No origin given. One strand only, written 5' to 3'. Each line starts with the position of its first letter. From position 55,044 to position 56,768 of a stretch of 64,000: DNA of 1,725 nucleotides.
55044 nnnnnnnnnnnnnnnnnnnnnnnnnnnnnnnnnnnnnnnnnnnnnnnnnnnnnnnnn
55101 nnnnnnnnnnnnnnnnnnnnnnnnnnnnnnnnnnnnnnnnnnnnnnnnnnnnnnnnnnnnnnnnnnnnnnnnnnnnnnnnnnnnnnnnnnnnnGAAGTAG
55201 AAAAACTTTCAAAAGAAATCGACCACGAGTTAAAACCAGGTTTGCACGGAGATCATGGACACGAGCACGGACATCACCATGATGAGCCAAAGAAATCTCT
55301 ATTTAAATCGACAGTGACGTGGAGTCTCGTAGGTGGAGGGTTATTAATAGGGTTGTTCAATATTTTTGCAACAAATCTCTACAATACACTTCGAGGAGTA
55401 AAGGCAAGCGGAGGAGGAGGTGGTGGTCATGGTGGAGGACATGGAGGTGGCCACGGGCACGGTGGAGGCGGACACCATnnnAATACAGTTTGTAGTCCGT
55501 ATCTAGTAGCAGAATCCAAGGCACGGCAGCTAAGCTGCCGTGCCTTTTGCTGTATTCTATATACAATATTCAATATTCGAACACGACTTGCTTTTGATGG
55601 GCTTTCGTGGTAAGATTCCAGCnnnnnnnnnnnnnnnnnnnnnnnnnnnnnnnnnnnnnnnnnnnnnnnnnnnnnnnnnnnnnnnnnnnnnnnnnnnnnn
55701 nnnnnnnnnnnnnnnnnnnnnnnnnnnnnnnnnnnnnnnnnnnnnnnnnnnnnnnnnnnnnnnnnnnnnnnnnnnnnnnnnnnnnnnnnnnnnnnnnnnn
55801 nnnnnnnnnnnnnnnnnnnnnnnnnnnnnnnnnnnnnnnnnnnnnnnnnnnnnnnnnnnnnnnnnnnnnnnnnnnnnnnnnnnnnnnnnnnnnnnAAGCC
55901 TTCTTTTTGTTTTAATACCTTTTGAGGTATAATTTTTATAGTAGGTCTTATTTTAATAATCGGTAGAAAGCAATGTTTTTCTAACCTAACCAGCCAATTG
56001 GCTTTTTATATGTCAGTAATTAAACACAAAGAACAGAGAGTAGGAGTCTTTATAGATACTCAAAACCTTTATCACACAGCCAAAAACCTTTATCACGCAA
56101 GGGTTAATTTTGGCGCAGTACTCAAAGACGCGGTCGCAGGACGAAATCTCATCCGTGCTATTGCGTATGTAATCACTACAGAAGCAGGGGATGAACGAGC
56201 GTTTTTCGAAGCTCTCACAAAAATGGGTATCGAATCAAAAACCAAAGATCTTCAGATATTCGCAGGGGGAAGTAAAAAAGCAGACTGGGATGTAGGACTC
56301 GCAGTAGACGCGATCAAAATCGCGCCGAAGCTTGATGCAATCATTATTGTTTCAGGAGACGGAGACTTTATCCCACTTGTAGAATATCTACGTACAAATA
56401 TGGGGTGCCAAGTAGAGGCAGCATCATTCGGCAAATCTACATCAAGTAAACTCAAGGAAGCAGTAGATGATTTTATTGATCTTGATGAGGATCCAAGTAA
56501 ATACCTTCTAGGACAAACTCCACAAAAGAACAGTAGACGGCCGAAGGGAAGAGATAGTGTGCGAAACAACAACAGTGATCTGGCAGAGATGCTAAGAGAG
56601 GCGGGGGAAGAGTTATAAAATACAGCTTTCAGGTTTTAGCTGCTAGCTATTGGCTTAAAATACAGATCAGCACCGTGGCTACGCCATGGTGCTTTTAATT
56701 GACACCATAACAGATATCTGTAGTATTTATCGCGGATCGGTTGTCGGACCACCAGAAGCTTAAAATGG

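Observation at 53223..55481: A 752-aa coiled-coil protein with three His-rich clusters and a C-terminal membrane anchor ending in (GGGH)n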

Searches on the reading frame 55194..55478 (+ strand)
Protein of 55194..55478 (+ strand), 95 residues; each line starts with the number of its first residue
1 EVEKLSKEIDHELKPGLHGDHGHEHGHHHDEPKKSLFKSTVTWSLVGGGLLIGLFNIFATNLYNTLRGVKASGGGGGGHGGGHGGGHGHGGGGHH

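Call 60: find_homologous_proteins(query=A2, max_evalue=0.01)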
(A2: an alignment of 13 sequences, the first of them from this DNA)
Query A2 (13 sequences) (95 aa, profile of the alignment): 8 proteins with E <= 0.01 among 8000 candidates.
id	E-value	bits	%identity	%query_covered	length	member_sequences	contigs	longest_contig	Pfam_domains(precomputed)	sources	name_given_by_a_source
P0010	1.4e-21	94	42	51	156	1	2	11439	-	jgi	jgi:uncharacterized membrane protein YgcG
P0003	4.6e-16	77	-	-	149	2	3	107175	-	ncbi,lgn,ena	-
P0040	8.5e-6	44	-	-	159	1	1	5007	-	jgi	jgi:hypothetical protein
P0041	1.5e-5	43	-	-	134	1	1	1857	-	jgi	jgi:hypothetical protein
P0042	4.3e-5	41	-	-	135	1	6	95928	-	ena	-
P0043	1.0e-4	40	-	-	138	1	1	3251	-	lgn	-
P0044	5.9e-3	35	-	-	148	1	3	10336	-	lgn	-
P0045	6.3e-3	34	-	-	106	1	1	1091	-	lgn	-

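Call 62: find_encoding_contigs(protein=P0042, flank=6000, max_places=2)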
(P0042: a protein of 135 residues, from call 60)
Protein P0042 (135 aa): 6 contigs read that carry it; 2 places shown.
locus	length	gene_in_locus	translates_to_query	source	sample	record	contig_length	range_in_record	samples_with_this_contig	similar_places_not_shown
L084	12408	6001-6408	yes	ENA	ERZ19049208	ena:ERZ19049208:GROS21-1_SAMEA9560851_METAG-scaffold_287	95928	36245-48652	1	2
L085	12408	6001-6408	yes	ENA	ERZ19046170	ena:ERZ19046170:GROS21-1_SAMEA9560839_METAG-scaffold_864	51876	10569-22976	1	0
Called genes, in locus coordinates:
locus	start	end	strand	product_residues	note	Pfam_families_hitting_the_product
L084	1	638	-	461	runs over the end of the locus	PF13645:YkuD_2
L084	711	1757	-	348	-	-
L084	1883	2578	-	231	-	-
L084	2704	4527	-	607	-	PF19044:P-loop_TraG (weak), PF01935:DUF87 (weak), PF12846:AAA_10 (faint), PF19044:P-loop_TraG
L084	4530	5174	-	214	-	PF26593:TraC-like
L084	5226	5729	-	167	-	PF12666:PrgI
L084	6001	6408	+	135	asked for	-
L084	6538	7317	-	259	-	-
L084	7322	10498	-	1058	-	-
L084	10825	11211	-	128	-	PF02452:PemK_toxin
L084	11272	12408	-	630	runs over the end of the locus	-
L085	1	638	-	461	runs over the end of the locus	PF13645:YkuD_2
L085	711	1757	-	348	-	-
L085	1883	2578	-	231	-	-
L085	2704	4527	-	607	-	PF19044:P-loop_TraG (weak), PF01935:DUF87 (weak), PF12846:AAA_10 (faint), PF19044:P-loop_TraG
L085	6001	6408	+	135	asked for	-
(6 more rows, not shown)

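Call 64: find_encoding_contigs(protein=P0044, flank=6000, max_places=2)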
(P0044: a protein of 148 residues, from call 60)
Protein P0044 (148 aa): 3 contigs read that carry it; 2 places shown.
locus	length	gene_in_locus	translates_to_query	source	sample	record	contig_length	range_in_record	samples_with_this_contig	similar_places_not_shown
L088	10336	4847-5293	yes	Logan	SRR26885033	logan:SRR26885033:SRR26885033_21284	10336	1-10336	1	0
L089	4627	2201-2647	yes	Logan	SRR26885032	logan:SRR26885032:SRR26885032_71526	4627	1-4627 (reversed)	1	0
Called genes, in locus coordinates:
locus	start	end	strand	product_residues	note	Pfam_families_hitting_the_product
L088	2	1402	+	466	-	?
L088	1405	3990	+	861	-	-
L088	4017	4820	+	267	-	-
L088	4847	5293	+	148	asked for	-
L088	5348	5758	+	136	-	PF12666:PrgI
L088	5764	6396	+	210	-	PF26593:TraC-like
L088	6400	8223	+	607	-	PF19044:P-loop_TraG, PF01935:DUF87, PF12846:AAA_10 (faint)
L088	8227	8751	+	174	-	-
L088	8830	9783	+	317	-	-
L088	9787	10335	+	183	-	?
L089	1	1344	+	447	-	?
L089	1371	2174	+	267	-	-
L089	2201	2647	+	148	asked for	-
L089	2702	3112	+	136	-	PF12666:PrgI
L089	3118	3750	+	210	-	PF26593:TraC-like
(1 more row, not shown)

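Call 66: find_encoding_contigs(protein=P0040, flank=6000, max_places=2)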
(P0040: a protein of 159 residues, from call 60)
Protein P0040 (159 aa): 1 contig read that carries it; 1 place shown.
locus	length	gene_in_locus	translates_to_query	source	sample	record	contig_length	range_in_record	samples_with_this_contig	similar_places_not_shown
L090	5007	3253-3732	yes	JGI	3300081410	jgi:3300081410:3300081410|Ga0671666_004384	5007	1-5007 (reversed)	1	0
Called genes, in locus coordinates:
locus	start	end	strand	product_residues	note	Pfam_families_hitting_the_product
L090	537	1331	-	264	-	PF03372:Exo_endo_phos, PF14529:Exo_endo_phos_2 (weak)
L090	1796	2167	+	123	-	-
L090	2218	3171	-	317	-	PF02899:Phage_int_SAM_1, PF13102:Phage_int_SAM_5, PF13495:Phage_int_SAM_4, PF00589:Phage_integrase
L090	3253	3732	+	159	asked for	-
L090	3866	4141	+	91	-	PF00312:Ribosomal_S15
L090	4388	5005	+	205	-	PF01936:NYN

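Call 67: find_encoding_contigs(protein=P0043, flank=6000, max_places=2)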
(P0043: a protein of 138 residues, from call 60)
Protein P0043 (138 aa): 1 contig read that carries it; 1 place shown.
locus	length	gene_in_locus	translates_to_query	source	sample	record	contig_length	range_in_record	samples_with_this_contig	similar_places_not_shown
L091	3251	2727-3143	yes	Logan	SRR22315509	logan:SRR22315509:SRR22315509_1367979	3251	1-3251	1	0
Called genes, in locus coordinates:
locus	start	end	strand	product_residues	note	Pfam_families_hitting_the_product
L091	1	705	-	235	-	?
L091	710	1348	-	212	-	PF26593:TraC-like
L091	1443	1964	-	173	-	PF12666:PrgI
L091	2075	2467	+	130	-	PF02452:PemK_toxin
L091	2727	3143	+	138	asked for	-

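Call 86: search_protein_families(library=padloc, proteins=[P0042, P0044], max_evalue=0.01)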
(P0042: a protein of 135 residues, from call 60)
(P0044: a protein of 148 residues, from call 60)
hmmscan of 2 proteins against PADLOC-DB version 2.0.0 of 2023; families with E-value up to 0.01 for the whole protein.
P0042 (135 aa): 0 families

P0044 (148 aa): 0 families

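Call 87: search_protein_families(library=phrogs, proteins=[P0042, P0044], max_evalue=0.01)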
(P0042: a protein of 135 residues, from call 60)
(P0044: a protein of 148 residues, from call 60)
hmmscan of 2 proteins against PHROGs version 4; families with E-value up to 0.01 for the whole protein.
P0042 (135 aa): 0 families

P0044 (148 aa): 0 families

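Call 90: search_solved_structures(query=A2, max_evalue=1)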
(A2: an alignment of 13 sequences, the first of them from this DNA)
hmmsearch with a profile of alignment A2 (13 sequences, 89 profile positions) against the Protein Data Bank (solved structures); distinct sequences matched with E-value up to 1: 2.
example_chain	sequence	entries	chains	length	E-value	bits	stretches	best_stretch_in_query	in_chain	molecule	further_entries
7zm7_n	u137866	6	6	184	0.0086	19.6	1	15-54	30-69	Subunit NDUFB5 of NADH-ubiquinone oxidoreductase (Complex I)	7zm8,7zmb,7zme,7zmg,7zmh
9cbv_A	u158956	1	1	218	0.033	17.7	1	17-50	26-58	Lens fiber membrane intrinsic protein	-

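Call 108: search_protein_families(library=ncbifam, proteins=[L088:1405-3990:+, L088:4017-4820:+, L088:5348-5758:+, L088:5764-6396:+, L088:8227-8751:+, L088:8830-9783:+, L084:7322-10498:-, L084:6538-7317:-], max_evalue=0.01)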
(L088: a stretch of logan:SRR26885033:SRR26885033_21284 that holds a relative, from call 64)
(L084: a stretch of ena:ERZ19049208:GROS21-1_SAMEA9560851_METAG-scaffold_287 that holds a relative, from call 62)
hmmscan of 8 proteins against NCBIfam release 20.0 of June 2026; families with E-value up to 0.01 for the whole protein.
L088:1405-3990:+ (861 aa): 1 family
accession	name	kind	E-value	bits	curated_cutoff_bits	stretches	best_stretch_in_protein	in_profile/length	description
NF045889.1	ICE_Mbov_0396_TM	equivalog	9.1e-07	28.6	70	1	362-492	176-293/306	Mbov_0396 family ICE element transmembrane protein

L088:4017-4820:+ (267 aa): 0 families

L088:5348-5758:+ (136 aa): 1 family
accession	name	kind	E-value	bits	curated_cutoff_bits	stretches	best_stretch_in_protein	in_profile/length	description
NF042935.1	SCO6880_fam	subfamily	0.00014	21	60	1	15-85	13-82/477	SCO6880 family protein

L088:5764-6396:+ (210 aa): 3 families
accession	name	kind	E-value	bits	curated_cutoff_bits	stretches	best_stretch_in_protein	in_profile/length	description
NF045975.1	VirB4_plasma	equivalog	9.1e-09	33.6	590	1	5-124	102-233/894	Mbov_0397 family ICE element conjugal transfer ATPase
NF045971.1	conju_CD1110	equivalog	1e-05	24.1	325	1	8-123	2-118/752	VirB4-like conjugal transfer ATPase, CD1110 family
NF041427.1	TrsD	subfamily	0.0044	16.9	200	1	13-124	21-142/201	TrsD/TraD family conjugative transfer protein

L088:8227-8751:+ (174 aa): 0 families

L088:8830-9783:+ (317 aa): 0 families

L084:7322-10498:- (1058 aa): 0 families

L084:6538-7317:- (259 aa): 0 families

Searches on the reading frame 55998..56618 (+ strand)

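Call 13: search_protein_families(library=pfam, proteins=[window:55998-56618:+], max_evalue=0.001)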
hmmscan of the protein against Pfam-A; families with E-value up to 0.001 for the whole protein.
window:55998-56618:+ (206 aa): 1 family
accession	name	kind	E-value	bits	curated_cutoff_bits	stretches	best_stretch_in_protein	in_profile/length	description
PF01936.24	NYN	-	5.2e-36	124.8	24.2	1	14-163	1-145/145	NYN domain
